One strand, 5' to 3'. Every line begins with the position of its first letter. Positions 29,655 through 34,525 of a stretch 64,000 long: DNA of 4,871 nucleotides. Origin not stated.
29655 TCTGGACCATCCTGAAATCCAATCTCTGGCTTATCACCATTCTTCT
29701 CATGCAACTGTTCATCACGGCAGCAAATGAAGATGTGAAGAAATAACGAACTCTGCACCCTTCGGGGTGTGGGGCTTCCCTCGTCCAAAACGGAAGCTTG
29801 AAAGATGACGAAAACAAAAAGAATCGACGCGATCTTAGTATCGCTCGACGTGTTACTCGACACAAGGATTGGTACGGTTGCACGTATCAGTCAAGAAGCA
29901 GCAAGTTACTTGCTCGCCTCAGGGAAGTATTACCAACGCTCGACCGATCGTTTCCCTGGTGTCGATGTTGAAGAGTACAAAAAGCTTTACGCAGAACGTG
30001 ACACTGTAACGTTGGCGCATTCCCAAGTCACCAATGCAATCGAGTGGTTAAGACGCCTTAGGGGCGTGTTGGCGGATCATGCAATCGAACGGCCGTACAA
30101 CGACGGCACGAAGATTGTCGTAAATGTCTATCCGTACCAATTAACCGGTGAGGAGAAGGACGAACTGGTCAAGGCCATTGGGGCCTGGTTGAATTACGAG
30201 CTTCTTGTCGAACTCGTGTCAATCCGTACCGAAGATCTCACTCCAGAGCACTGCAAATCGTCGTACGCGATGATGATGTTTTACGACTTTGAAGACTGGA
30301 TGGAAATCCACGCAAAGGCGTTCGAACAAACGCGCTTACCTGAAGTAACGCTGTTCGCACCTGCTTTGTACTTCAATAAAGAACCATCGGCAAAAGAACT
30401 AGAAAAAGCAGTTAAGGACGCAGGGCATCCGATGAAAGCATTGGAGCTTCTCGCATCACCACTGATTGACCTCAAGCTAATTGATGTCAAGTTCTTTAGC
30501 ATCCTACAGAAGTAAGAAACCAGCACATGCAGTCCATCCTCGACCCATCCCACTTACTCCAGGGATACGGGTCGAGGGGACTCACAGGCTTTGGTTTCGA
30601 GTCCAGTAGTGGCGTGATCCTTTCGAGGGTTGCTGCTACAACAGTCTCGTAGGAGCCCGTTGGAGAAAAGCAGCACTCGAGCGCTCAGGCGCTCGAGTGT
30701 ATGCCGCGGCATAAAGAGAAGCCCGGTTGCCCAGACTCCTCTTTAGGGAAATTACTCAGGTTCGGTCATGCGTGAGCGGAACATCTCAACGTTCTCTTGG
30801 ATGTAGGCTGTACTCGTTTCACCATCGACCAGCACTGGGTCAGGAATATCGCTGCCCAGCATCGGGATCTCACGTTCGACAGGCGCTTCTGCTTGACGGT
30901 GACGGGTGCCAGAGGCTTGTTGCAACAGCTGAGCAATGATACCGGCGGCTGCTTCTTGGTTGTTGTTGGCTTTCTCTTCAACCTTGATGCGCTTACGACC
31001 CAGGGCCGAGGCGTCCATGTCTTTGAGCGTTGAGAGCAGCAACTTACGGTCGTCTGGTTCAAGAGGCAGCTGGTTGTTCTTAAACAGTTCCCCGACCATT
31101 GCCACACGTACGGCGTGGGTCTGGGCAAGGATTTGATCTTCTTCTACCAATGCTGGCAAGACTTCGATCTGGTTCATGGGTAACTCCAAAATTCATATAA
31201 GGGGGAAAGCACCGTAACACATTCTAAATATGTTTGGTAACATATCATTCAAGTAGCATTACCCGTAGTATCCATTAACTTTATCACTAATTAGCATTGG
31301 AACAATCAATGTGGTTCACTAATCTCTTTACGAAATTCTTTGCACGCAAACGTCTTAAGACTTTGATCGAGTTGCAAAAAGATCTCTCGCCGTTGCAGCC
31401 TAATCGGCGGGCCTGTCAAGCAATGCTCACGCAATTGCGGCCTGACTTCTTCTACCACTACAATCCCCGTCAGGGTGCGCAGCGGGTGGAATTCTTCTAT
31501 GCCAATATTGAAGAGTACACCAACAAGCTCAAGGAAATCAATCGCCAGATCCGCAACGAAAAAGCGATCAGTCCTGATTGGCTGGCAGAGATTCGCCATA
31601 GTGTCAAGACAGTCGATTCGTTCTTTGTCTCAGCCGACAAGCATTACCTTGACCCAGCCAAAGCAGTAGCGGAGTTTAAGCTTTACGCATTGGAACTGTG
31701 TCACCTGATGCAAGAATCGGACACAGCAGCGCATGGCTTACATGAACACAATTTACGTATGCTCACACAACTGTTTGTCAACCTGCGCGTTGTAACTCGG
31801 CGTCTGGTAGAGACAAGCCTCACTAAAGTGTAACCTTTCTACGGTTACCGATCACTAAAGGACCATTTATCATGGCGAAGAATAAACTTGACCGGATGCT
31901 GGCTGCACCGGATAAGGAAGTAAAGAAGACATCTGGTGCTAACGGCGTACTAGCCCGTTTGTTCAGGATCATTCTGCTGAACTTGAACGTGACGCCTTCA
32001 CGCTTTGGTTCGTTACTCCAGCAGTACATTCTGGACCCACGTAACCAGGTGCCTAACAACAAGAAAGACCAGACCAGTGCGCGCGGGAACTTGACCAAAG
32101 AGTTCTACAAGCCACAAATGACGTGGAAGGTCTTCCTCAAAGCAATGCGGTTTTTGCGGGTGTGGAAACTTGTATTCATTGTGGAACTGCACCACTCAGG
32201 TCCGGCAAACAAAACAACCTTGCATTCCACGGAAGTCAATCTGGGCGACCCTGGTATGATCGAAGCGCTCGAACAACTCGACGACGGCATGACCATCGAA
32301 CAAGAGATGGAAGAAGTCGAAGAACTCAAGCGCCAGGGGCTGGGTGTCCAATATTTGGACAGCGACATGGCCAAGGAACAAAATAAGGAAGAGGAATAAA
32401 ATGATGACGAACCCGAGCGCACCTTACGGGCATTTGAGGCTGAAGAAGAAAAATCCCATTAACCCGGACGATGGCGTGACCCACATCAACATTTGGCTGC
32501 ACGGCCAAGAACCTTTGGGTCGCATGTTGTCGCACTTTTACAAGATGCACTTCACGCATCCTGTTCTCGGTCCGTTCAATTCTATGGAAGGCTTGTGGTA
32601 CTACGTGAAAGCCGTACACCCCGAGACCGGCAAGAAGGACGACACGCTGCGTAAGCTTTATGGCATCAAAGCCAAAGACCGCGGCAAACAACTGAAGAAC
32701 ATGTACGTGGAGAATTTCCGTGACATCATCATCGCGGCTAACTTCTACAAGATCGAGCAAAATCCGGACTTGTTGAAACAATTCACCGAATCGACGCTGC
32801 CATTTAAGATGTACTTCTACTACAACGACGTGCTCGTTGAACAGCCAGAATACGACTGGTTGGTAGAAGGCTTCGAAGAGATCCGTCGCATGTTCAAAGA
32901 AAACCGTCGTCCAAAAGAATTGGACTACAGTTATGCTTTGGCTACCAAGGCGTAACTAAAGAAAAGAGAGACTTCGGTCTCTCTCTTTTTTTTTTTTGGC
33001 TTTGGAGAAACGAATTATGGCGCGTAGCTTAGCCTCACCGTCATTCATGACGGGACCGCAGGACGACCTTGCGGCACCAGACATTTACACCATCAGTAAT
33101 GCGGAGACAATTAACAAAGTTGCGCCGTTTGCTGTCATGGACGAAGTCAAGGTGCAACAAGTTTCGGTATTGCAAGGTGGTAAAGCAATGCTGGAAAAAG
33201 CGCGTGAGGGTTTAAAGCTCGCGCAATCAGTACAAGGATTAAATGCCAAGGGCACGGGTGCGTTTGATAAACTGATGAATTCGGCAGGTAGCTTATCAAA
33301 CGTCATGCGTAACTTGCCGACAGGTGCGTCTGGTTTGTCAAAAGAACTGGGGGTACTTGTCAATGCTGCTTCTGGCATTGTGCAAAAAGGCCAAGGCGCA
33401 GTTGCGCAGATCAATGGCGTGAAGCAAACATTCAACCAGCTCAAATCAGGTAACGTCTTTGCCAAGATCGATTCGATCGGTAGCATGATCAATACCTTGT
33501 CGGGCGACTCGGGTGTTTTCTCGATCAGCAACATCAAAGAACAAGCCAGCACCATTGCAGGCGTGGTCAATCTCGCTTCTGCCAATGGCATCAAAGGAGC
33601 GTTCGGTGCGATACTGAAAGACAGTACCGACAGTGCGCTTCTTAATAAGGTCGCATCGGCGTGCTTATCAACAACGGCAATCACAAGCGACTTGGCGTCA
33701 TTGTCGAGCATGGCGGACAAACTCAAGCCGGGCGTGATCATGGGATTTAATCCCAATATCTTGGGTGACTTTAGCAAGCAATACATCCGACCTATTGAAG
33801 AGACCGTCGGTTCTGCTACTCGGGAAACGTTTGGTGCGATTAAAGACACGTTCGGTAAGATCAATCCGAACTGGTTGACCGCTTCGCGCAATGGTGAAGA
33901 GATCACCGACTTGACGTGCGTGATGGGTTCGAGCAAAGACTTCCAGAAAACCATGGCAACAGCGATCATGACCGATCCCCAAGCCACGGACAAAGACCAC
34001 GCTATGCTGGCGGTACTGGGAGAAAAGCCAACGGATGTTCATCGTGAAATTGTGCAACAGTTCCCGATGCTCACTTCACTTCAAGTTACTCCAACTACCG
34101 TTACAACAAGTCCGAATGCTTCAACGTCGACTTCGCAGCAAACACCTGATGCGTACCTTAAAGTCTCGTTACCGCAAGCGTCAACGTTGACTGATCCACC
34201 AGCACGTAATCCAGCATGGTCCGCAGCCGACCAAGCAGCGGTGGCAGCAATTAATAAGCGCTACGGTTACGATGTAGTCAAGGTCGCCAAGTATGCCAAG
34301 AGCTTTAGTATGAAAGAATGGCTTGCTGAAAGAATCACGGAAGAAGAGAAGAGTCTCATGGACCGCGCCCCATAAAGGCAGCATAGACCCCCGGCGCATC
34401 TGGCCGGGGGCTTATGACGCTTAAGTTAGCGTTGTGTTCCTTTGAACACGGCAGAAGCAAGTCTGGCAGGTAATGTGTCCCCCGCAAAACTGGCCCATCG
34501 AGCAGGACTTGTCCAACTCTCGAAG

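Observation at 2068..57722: Family of about 11 intergenic hairpins flanked by CG(G/T)CATA and TATG(C/A)C(G): candidate phage-specific termination or terminator-promoter element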

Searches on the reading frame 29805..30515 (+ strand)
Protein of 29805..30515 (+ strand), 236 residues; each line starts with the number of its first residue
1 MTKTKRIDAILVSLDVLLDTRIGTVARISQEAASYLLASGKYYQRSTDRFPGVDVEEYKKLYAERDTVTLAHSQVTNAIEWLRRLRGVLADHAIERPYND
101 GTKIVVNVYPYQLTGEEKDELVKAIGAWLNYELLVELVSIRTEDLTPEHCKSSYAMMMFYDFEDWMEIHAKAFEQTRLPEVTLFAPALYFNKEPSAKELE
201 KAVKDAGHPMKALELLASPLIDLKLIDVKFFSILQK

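Call 57: search_protein_families(library=phrogs, proteins=[window:29805-30515:+], max_evalue=0.00001)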
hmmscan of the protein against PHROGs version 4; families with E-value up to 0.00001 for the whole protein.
window:29805-30515:+ (236 aa): 1 family
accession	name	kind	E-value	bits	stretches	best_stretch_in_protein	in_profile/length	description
phrog_3328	-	unknown function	3.1e-59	201.3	1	9-235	6-234/242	-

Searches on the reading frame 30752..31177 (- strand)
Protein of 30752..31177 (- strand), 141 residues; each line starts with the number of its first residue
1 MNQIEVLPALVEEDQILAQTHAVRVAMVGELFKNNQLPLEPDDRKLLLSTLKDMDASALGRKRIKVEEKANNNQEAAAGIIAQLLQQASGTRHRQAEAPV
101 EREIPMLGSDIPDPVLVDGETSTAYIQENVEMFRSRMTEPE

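Call 57: search_protein_families(library=phrogs, proteins=[window:30752-31177:-], max_evalue=0.00001)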
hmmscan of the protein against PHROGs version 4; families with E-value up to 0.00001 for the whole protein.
window:30752-31177:- (141 aa): 2 families
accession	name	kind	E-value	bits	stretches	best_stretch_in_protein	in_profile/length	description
phrog_5894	-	unknown function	1.5e-16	61.9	1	12-138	21-153/166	-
phrog_37926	-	unknown function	3.7e-07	31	1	11-86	19-91/172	-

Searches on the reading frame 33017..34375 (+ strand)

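Call 56: search_protein_families(library=phrogs, proteins=[window:33017-34375:+], max_evalue=0.00001)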
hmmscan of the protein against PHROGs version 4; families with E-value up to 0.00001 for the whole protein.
window:33017-34375:+ (452 aa): 1 family
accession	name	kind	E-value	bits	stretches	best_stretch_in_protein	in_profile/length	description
phrog_5028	-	unknown function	3.1e-30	106.7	1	5-352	25-359/361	-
